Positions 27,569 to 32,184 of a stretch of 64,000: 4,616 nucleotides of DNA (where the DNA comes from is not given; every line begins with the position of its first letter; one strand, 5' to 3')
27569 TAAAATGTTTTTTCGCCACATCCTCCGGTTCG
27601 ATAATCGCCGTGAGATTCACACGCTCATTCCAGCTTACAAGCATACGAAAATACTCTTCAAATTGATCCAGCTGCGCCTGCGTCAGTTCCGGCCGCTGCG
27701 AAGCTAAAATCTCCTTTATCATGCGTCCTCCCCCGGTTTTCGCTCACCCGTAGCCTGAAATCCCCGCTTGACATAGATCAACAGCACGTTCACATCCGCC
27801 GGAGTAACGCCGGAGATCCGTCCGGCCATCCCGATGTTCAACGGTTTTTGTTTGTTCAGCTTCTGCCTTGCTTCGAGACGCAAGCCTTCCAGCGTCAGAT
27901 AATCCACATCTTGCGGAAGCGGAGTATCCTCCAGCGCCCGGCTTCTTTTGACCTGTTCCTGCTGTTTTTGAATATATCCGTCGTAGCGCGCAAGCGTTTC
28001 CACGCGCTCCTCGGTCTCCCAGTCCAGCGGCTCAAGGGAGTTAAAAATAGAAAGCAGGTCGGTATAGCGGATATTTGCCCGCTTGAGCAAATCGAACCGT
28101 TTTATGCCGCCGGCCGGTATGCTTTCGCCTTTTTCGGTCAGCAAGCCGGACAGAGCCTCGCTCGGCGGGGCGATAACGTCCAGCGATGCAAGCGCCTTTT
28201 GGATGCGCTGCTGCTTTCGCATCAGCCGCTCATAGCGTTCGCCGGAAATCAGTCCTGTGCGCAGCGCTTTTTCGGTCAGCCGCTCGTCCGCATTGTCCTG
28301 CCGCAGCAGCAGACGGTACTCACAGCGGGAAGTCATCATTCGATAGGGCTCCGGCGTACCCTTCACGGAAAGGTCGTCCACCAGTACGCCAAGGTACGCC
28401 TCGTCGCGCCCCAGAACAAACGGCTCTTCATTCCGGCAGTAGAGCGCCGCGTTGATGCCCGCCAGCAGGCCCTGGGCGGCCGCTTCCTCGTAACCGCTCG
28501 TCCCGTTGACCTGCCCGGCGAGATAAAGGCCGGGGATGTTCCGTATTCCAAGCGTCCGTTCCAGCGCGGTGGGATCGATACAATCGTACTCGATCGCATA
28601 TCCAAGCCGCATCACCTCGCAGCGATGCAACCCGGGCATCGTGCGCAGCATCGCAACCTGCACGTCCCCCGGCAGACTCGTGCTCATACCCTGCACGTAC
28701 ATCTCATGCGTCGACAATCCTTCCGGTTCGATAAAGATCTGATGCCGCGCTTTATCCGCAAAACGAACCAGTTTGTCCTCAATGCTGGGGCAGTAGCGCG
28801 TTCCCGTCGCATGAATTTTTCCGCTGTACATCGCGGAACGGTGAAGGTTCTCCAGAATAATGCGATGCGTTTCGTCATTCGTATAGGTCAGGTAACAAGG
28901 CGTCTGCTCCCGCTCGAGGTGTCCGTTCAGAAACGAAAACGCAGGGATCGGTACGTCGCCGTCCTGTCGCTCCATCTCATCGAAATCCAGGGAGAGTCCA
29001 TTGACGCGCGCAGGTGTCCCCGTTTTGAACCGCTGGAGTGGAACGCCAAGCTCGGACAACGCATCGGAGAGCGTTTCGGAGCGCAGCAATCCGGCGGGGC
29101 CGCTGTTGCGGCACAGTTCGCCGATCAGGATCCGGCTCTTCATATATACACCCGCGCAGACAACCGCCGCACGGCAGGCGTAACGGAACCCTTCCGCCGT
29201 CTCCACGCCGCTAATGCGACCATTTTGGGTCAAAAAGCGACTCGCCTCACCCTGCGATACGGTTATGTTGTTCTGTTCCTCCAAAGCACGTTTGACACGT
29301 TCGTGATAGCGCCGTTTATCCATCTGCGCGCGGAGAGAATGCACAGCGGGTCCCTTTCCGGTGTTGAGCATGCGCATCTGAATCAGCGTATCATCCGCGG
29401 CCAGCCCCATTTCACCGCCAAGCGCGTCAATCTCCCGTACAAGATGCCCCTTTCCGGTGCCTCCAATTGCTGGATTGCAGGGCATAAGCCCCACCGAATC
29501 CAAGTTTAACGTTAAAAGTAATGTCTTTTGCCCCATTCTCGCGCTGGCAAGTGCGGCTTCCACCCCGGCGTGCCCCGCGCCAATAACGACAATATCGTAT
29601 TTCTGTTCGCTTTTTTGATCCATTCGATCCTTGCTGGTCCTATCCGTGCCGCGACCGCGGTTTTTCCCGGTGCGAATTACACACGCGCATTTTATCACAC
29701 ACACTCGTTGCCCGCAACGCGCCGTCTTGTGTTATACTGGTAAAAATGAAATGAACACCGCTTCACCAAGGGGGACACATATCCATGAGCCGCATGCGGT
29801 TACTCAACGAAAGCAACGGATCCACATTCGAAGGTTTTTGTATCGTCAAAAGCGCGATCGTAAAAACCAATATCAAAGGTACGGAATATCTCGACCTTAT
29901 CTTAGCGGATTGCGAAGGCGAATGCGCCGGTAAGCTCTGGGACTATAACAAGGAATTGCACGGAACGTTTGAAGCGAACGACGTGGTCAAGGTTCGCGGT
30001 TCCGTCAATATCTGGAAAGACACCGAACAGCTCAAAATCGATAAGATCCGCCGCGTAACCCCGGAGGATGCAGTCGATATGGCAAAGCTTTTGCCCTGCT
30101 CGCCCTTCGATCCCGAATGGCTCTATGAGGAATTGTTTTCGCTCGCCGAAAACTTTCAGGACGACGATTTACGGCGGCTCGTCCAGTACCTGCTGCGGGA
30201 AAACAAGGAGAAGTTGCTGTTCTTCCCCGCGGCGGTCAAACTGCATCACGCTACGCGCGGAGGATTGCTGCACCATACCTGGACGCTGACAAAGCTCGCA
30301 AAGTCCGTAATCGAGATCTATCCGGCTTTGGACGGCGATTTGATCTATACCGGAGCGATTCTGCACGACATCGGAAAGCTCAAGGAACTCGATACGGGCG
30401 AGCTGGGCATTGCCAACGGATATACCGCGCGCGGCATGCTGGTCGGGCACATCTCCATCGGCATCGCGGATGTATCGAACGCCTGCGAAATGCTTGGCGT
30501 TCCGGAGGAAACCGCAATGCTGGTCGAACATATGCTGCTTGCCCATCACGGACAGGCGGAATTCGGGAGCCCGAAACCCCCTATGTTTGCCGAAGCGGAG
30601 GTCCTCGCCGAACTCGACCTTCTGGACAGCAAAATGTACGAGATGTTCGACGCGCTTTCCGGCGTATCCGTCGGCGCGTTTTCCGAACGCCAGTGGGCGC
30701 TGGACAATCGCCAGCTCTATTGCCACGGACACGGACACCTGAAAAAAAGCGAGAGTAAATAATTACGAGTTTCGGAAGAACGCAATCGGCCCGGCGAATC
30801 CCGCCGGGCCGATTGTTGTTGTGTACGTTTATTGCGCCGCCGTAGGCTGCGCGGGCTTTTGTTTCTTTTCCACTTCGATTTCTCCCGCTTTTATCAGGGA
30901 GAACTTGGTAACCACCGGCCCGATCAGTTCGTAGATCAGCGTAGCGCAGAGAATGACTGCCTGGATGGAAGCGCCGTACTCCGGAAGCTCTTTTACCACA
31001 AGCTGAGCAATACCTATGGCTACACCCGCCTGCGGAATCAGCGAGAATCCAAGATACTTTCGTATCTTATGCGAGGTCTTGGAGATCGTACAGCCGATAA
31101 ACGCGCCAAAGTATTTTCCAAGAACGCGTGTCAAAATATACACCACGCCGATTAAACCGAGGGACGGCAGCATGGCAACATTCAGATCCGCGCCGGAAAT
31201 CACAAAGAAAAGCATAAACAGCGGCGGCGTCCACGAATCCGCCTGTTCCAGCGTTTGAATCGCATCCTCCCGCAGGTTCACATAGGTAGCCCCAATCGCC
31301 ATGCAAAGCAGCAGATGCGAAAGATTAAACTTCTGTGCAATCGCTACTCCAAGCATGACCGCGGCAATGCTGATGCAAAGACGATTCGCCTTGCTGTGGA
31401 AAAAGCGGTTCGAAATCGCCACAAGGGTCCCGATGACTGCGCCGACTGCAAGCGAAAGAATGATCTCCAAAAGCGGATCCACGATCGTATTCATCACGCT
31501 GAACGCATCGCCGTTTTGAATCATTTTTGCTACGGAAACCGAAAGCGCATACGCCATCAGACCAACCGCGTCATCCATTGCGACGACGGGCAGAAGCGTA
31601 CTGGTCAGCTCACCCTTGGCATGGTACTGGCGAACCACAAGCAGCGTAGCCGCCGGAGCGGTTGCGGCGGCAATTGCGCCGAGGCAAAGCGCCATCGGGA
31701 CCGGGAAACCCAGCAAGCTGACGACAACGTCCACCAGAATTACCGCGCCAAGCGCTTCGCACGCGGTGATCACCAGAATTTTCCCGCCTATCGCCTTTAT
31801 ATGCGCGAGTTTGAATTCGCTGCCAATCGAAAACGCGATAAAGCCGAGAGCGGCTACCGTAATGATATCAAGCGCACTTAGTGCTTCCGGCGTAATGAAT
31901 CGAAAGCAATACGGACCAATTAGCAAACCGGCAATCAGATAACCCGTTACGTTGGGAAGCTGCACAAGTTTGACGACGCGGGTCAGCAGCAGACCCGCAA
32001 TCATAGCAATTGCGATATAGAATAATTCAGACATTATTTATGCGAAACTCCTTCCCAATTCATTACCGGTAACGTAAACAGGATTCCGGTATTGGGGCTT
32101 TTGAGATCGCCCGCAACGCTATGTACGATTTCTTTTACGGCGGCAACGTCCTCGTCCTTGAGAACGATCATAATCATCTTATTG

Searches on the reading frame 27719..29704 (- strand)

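Call 8: search_protein_families(library=pfam, proteins=[window:27719-29704:-])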
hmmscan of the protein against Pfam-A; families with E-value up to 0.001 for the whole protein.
window:27719-29704:- (661 aa): 7 families
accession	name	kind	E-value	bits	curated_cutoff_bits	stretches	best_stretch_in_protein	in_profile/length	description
PF01134.28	GIDA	-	7.2e-159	529.5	22.1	1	37-427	1-391/391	Glucose inhibited division protein A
PF13932.14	SAM_GIDA_C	-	8.5e-22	77.2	27.1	1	587-642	2-57/57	tRNA modifying enzyme MnmG/GidA C-terminal helical bundle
PF21680.2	GIDA_C_1st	-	2e-16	61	24.7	1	489-582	2-96/96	tRNA modifying enzyme MnmG/GidA C-terminal helical domain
PF12831.13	FAD_oxidored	-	5.7e-07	29.6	27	1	37-182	1-140/416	FAD dependent oxidoreductase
PF01266.30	DAO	-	1.1e-06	28.8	27.9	1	120-191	137-208/353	FAD dependent oxidoreductase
PF07992.20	Pyr_redox_2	-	1.6e-06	28.2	26.1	1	36-185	1-108/291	Pyridine nucleotide-disulphide oxidoreductase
PF01262.27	AlaDh_PNT_C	-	0.00013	22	23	0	37-68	30-61/214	Alanine dehydrogenase/PNT, C-terminal domain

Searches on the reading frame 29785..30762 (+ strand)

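Call 8: search_protein_families(library=pfam, proteins=[window:29785-30762:+])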
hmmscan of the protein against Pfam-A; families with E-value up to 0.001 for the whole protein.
window:29785-30762:+ (325 aa): 3 families
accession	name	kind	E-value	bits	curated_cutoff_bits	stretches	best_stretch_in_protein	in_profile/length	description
PF01966.28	HD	-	9.3e-11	42.5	22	1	162-281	2-114/116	HD domain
PF07514.17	TraI_2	-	0.00037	20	23.9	1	125-173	30-78/324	Putative helicase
PF01336.31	tRNA_anti-codon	-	0.0008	19.7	27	0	32-89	14-73/75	OB-fold nucleic acid binding domain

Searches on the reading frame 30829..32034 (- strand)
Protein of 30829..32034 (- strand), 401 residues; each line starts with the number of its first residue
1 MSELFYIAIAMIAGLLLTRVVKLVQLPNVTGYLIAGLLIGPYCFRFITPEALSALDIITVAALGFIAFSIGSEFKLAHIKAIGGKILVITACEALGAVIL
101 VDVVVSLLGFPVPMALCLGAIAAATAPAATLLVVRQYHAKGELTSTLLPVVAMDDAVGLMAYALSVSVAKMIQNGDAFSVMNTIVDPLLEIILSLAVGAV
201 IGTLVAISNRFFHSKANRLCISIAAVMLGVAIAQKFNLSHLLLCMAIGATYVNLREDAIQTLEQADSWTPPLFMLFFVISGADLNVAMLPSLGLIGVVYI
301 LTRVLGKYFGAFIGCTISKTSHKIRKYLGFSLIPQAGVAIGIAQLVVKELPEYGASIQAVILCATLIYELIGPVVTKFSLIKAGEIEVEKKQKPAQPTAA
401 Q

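Call 8: search_protein_families(library=pfam, proteins=[window:30829-32034:-])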
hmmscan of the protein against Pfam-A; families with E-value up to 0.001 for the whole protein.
window:30829-32034:- (401 aa): 1 family
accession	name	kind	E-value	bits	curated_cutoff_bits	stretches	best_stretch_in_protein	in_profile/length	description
PF00999.27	Na_H_Exchanger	-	1.2e-34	120.2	26.2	1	8-377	2-370/375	Sodium/hydrogen exchanger, transmembrane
